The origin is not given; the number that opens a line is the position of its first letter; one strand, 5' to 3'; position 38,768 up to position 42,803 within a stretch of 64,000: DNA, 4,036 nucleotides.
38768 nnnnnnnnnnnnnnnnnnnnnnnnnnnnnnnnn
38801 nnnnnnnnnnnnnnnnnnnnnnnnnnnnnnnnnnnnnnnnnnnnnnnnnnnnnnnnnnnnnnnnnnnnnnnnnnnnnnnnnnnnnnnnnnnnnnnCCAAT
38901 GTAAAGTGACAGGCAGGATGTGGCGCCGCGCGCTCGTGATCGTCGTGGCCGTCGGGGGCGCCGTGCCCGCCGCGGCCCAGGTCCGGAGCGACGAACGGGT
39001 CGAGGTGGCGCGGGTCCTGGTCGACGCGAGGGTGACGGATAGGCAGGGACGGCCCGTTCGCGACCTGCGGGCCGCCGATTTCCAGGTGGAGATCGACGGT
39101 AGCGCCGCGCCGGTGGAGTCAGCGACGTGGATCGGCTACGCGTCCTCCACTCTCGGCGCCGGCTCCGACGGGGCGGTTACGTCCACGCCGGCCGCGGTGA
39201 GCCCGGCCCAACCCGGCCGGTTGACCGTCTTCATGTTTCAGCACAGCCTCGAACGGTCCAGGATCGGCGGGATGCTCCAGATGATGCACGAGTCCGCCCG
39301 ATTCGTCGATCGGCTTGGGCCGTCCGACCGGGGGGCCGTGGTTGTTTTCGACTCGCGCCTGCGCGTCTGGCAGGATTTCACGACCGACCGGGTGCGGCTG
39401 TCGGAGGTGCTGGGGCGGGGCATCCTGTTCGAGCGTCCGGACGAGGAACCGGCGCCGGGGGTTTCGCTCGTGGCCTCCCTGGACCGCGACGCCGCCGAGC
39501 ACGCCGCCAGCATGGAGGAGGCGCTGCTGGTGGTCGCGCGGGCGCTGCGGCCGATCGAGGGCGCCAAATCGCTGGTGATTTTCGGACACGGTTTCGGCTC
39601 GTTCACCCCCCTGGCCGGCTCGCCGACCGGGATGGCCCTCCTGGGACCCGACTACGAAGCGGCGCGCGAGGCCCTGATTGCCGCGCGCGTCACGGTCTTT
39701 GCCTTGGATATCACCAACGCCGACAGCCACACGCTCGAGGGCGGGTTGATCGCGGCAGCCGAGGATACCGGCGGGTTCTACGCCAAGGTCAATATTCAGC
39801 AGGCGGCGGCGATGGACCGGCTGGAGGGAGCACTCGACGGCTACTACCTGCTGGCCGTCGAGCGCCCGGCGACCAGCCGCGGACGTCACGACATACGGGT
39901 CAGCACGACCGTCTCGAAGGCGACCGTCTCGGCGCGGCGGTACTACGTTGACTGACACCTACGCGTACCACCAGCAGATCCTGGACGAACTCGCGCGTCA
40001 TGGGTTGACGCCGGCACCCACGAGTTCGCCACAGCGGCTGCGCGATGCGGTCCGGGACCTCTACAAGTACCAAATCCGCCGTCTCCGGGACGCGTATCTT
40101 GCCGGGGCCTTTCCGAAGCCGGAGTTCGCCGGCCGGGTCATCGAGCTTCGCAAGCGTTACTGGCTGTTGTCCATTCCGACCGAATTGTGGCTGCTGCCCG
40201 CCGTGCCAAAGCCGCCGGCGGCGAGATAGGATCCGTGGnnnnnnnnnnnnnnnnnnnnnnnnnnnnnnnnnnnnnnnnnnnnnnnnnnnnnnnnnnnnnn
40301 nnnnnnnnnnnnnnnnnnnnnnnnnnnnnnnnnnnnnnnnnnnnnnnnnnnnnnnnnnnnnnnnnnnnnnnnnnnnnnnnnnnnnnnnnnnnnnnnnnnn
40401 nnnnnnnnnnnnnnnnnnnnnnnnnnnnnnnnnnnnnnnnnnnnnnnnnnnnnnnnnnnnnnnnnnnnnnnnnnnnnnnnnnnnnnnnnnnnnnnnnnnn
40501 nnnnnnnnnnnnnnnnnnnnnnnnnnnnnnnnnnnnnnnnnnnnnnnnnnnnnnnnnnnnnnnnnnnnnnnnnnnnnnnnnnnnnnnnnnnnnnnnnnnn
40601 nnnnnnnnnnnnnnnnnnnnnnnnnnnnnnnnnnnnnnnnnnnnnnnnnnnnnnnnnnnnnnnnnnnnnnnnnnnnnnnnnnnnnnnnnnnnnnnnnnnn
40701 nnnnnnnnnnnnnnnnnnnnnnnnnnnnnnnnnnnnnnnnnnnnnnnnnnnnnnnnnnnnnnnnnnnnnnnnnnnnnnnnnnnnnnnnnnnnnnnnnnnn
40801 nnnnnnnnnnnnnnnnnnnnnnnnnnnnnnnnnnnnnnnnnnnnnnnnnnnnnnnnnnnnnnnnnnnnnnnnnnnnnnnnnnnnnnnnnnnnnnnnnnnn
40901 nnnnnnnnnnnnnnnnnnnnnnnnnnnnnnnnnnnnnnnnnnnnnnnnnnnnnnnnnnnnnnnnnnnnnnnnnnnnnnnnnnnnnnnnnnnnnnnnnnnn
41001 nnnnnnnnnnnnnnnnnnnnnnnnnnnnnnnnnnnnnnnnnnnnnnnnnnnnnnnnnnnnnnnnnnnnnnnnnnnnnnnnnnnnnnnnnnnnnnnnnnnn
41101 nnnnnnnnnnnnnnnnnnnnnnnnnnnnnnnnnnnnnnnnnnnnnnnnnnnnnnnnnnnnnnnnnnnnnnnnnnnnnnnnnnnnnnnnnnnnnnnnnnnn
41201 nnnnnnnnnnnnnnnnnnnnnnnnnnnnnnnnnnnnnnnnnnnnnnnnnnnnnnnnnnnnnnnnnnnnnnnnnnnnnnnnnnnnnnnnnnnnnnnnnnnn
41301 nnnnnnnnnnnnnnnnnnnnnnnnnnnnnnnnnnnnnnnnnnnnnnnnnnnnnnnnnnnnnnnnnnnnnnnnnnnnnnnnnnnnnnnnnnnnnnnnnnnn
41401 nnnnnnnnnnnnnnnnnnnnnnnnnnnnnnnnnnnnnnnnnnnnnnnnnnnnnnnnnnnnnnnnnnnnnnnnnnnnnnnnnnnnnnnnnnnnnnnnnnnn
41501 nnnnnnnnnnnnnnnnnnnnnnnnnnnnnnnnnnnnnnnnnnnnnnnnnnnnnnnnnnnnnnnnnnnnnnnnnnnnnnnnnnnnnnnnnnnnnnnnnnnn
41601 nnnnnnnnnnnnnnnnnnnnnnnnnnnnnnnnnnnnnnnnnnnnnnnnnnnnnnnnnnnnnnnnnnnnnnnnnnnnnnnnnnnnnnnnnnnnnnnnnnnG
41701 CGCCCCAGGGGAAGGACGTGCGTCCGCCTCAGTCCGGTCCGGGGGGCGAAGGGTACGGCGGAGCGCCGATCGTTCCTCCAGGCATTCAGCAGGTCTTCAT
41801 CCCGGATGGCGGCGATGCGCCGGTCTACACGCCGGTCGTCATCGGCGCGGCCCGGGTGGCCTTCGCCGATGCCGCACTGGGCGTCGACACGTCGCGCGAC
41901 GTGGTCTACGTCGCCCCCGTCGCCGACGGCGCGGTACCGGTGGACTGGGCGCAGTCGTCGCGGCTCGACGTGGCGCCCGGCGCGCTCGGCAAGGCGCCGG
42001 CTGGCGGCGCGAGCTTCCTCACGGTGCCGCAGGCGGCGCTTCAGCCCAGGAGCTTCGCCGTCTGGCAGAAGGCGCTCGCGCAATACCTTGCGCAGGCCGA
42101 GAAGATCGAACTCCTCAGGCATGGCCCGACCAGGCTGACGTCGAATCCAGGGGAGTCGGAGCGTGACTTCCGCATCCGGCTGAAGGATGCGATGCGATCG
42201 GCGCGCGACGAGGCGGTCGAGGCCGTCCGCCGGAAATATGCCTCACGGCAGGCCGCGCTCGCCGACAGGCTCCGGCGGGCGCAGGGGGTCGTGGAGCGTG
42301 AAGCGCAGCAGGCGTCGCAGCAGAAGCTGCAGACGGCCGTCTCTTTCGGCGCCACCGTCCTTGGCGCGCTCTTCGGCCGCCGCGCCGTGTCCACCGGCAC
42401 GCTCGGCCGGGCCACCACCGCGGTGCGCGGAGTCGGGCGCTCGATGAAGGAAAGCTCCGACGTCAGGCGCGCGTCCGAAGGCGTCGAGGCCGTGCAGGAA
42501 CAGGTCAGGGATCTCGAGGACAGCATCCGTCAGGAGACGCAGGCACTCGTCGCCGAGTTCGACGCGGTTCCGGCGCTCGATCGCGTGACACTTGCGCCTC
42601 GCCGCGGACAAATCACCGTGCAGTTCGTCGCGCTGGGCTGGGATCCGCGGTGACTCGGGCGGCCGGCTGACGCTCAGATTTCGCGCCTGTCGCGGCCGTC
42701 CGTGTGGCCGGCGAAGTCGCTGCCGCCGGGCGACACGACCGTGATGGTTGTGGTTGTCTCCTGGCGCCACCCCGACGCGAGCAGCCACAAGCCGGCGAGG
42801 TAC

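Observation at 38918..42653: Tightly coupled trio: secreted VWA-type protein, 93-aa ORF, and an 804-aa HerA/FtsK-type ATPase with a coiled-coil tail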

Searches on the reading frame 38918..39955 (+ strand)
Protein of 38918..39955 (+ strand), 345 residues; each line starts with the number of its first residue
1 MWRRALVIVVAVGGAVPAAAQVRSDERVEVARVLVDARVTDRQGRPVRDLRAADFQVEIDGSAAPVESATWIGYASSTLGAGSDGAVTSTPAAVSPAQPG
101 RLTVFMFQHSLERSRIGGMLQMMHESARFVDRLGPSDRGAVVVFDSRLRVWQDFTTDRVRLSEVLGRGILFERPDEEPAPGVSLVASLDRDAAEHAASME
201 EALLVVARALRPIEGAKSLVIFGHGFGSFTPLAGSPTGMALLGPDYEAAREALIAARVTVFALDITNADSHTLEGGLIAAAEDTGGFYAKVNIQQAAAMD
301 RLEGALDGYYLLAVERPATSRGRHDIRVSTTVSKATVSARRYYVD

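Call 5: search_protein_families(library=pfam, proteins=[window:38918-39955:+], max_evalue=0.01)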
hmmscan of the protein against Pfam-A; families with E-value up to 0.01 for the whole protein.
window:38918-39955:+ (345 aa): 0 families

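Call 6: search_protein_families(library=ncbifam, proteins=[window:38918-39955:+], max_evalue=0.01)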
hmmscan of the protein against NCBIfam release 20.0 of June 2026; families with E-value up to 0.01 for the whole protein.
window:38918-39955:+ (345 aa): 1 family
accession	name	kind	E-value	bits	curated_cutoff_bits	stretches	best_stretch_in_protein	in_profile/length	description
TIGR03436.1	acidobact_VWFA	subfamily_domain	1.8e-28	100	81.25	1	27-343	4-322/324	VWA domain-containing protein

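Call 7: search_protein_families(library=padloc, proteins=[window:38918-39955:+], max_evalue=0.01)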
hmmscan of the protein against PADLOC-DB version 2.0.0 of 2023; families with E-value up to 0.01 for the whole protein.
window:38918-39955:+ (345 aa): 0 families

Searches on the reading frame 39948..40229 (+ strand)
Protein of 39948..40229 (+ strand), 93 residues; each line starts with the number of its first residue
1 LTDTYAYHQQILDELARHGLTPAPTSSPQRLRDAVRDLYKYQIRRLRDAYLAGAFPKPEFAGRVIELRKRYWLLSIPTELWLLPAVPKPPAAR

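Call 5: search_protein_families(library=pfam, proteins=[window:39948-40229:+], max_evalue=0.01)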
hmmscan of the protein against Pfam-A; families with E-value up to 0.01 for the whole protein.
window:39948-40229:+ (93 aa): 0 families

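Call 6: search_protein_families(library=ncbifam, proteins=[window:39948-40229:+], max_evalue=0.01)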
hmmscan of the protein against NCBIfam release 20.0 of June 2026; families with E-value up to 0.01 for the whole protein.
window:39948-40229:+ (93 aa): 0 families

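Call 7: search_protein_families(library=padloc, proteins=[window:39948-40229:+], max_evalue=0.01)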
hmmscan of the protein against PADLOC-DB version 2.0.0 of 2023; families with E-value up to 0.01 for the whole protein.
window:39948-40229:+ (93 aa): 0 families

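Call 14: find_homologous_proteins(query=window:39948-40229:+, max_evalue=0.01)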
Query window:39948-40229:+ (93 aa): 766 proteins with E <= 0.01 among 775 candidates; the best 120 are listed.
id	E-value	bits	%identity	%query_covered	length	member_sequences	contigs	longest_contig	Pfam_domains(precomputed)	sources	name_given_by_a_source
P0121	1.3e-55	203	100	100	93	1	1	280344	-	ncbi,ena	-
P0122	9.0e-52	191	94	100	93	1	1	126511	-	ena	-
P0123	7.6e-45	169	83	99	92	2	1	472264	-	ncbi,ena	-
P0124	3.6e-44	167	84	96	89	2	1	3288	-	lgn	-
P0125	3.9e-44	167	84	96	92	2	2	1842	-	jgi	jgi:hypothetical protein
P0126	5.3e-44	166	86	94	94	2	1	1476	-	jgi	jgi:hypothetical protein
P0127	1.4e-43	165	82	100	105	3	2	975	-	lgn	-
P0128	3.1e-43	164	85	96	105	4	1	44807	-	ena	-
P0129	3.3e-42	160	84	91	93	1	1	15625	-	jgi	jgi:hypothetical protein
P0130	1.5e-41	158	82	96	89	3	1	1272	-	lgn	-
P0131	2.1e-41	158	83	89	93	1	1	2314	-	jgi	jgi:hypothetical protein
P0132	5.4e-41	157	82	94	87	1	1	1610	-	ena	-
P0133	6.5e-41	156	85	88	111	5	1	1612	-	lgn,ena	-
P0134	1.5e-40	155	82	91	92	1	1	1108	-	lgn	-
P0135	1.8e-40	155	81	91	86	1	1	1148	-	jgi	jgi:hypothetical protein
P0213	2.7e-30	122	63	97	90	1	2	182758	-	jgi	jgi:hypothetical protein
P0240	1.2e-29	120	60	96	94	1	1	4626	-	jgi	jgi:hypothetical protein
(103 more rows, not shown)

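Call 31: predict_structure(alignment_id=A4)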
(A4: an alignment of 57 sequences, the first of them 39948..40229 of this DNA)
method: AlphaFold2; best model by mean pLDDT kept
length: 93 residues; sequences in the alignment: 57
mean_pLDDT: 90.2   pTM: 0.76
mean pLDDT of the five models: 90.2, 85.9, 84.4, 83.1, 81.6
residues with pLDDT >= 90: 76; 70-90: 8; 50-70: 7; < 50: 2
segments of 3 or more residues with pLDDT < 50: none
pLDDT, mean of each block of 10 residues (from residue 1): 86 96 92 97 97 94 96 96 71 47
secondary structure, 60 per line:
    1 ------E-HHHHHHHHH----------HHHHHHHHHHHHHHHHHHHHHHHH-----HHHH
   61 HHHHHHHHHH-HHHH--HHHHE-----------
elements in order: H9-17 H28-51 H57-70 H72-75 H78-81

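Call 33: fold_search(model_id=the predicted structure, library=pdb)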
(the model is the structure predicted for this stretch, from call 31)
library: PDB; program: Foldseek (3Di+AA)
matches with E <= 10: 194; with E <= 0.001: 0
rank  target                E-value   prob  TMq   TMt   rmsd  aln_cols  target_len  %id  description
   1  9rae_B                7.0e-01  0.33  0.38  0.10  11.1        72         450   26  PhiC31 integrase-attL complex: P'-bound subregion (released 2026-02-11)
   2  4v8i_D2               1.0e+00  0.35  0.38  0.45   4.8        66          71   18  Crystal structure of YfiA bound to the 70S ribosome. (released 2014-07-09)
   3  2f6m_B                1.2e+00  0.38  0.37  0.34   3.7        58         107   12  Structure of a Vps23-C:Vps28-N subcomplex (released 2006-04-18)
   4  1wqg                  1.3e+00  0.72  0.47  0.24   6.7        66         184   11  Crystal structure of ribosome recycling factor from Mycobacterium Tuberculosis (released 2005-02-22)
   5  1wqf                  1.5e+00  0.57  0.47  0.24   8.4        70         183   14  Crystal structure of Ribosome recycling factor from Mycobacterium Tuberculosis (released 2005-02-22)
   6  4kc6                  1.7e+00  0.63  0.47  0.25   6.8        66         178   14  Crystal structure of C-terminal deletion mutant of ribosome recycling factor from Mycobacterium tuberculosis (released 2014-03-12)
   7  4kb2                  1.8e+00  0.60  0.47  0.24   6.8        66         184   11  Crystal structure of ribosome recycling factor mutant R109A from Mycobacterium tuberculosis (released 2014-03-12)
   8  4kaw                  2.0e+00  0.60  0.47  0.24   6.8        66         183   11  Crystal structure of ribosome recycling factor mutant R39G from Mycobacterium tuberculosis (released 2014-03-19)
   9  6vme_U                2.0e+00  0.35  0.39  0.36   4.1        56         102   14  Human ESCRT-I heterotetramer headpiece (released 2020-05-20)
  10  8cwo_T                2.0e+00  0.28  0.38  0.40   8.8        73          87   18  Cutibacterium acnes 30S ribosomal subunit with Sarecycline bound, body domain only in the local refined map (released 2023-03-15)
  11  2nn4_A                2.0e+00  0.25  0.33  0.47   8.6        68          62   13  Crystal structure of Bacillus subtilis yqgQ, Pfam DUF910 (released 2006-10-31)
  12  6o35_B                2.1e+00  0.47  0.45  0.42   6.5        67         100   13  Crystal structure of a de novo designed octameric helical-bundle protein (released 2020-03-18)
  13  2p22_B                2.1e+00  0.21  0.39  0.40  12.0        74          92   15  Structure of the Yeast ESCRT-I Heterotetramer Core (released 2007-06-05)
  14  4kb4                  2.2e+00  0.57  0.47  0.24   6.7        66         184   11  Crystal structure of ribosome recycling factor mutant R31A from Mycobacterium tuberculosis (released 2014-03-12)
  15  2f66_A                2.2e+00  0.41  0.41  0.54   4.0        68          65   16  Structure of the ESCRT-I endosomal trafficking complex (released 2006-04-18)
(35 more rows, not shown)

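Call 34: search_protein_families(library=phrogs, proteins=[window:39948-40229:+], max_evalue=0.1)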
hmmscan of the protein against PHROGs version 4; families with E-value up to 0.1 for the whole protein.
window:39948-40229:+ (93 aa): 0 families

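Call 55: find_encoding_contigs(protein=P0213, flank=6000, max_places=2)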
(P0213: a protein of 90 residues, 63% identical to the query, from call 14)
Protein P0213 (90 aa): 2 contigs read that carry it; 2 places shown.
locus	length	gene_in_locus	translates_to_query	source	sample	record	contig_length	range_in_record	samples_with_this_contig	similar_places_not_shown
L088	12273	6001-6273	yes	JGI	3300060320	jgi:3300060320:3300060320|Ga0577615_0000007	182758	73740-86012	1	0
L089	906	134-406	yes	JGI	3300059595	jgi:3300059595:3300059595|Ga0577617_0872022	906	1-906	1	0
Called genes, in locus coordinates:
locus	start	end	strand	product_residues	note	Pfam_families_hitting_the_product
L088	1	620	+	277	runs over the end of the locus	PF00702:Hydrolase, PF08282:Hydrolase_3, PF05116:S6PP (weak)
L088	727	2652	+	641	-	PF00664:ABC_membrane, PF00005:ABC_tran, PF02463:SMC_N (faint)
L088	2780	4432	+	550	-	PF00005:ABC_tran, PF02463:SMC_N (faint), PF13304:AAA_21 (faint), PF13476:AAA_23 (faint), PF13555:AAA_29 (faint), PF12848:ABC_tran_Xtn, PF00005:ABC_tran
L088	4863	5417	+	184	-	-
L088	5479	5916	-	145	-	-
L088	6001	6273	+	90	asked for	-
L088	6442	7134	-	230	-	-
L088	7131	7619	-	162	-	-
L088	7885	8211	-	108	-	PF03551:PadR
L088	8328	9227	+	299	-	PF16811:TAtT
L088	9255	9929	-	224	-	-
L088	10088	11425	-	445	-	PF26314:MptA_B_family (weak), PF09594:GT87 (weak)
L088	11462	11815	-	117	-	PF04020:Phage_holin_4_2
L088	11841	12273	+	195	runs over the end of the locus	PF04191:PEMT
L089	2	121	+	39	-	?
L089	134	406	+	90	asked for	-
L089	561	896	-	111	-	-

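Call 56: find_encoding_contigs(protein=P0240, flank=6000, max_places=2)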
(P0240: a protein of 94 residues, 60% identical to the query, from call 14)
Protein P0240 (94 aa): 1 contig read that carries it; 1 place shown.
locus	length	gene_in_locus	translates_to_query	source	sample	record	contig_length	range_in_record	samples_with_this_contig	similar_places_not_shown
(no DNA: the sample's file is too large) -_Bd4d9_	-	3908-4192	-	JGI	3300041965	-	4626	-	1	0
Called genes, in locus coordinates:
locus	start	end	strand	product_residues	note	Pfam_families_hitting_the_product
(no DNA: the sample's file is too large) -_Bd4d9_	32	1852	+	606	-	-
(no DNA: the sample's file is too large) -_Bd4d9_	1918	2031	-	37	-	-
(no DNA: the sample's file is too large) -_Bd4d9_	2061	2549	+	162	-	-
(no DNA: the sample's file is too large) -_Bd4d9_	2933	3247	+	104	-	-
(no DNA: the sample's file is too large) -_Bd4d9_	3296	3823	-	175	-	-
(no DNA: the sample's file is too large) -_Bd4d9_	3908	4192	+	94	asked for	-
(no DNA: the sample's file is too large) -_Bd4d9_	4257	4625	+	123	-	?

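Call 57: find_related_loci(query=A4, collection=metagenome_contigs, flank=4000)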
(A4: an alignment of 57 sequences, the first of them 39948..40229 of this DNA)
Query A4 (93 aa) in metagenome_contigs; peptide patterns used: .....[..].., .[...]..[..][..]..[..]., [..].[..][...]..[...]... (x = any residue, [..] = any of these).
600 stretches matched a pattern (row limit reached: there are more); 293 encode a relative of the query (tblastn E <= 1e-3); the best 80 are kept; 80 distinct loci.
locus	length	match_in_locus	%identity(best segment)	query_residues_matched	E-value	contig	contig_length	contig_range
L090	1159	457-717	68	1-87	1e-39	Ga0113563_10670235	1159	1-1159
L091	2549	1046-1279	69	4-81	1e-35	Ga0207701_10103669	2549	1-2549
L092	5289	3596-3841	65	2-83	3e-35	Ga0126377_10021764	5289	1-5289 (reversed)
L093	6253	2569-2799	70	6-82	4e-35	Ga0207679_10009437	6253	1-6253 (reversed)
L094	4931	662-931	61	4-92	5e-35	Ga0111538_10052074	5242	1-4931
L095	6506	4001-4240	65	6-85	1e-34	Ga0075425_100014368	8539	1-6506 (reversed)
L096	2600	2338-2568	74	5-81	1e-34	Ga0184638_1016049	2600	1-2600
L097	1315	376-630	67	1-85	4e-35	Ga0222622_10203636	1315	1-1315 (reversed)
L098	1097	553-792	68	2-81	2e-35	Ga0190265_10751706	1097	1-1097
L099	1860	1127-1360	68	4-81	2e-34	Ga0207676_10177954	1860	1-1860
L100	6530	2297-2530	68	4-81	2e-34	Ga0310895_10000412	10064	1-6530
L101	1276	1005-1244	65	4-83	9e-35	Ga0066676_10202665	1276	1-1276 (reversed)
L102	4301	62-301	66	6-85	2e-34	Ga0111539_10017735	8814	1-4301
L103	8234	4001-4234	67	4-81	1e-33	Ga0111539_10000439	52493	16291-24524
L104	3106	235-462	70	6-81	1e-33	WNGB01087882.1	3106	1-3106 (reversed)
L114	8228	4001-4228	68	6-81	2e-32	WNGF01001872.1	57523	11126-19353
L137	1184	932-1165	60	4-81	2e-30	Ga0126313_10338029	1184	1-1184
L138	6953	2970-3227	58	5-90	1e-29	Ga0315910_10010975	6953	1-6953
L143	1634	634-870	59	4-82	6e-29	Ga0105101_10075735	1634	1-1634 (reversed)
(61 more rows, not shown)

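Call 76: find_encoding_contigs(protein=P0121, flank=1000, max_places=2)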
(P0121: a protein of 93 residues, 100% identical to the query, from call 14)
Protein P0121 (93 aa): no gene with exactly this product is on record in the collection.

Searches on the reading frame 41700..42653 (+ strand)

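Call 34: search_protein_families(library=phrogs, proteins=[window:41700-42653:+], max_evalue=0.1)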
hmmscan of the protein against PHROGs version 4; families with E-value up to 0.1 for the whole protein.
window:41700-42653:+ (317 aa): 1 family
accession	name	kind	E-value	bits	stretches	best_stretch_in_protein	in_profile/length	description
phrog_18688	-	unknown function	0.073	14.8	0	162-215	11-64/104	-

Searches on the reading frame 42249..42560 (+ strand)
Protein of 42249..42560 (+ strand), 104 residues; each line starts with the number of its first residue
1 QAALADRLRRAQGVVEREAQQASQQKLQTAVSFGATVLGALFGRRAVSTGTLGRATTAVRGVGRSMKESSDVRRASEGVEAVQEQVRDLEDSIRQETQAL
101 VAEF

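Call 61: search_solved_structures(query=window:42249-42560:+, max_evalue=10, show_alignments=3)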
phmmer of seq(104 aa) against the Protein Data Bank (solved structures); distinct sequences matched with E-value up to 10: 1.
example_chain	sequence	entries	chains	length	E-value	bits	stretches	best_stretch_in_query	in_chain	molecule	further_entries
2ra5_A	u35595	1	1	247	0.095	16.7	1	24-88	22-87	Putative transcriptional regulator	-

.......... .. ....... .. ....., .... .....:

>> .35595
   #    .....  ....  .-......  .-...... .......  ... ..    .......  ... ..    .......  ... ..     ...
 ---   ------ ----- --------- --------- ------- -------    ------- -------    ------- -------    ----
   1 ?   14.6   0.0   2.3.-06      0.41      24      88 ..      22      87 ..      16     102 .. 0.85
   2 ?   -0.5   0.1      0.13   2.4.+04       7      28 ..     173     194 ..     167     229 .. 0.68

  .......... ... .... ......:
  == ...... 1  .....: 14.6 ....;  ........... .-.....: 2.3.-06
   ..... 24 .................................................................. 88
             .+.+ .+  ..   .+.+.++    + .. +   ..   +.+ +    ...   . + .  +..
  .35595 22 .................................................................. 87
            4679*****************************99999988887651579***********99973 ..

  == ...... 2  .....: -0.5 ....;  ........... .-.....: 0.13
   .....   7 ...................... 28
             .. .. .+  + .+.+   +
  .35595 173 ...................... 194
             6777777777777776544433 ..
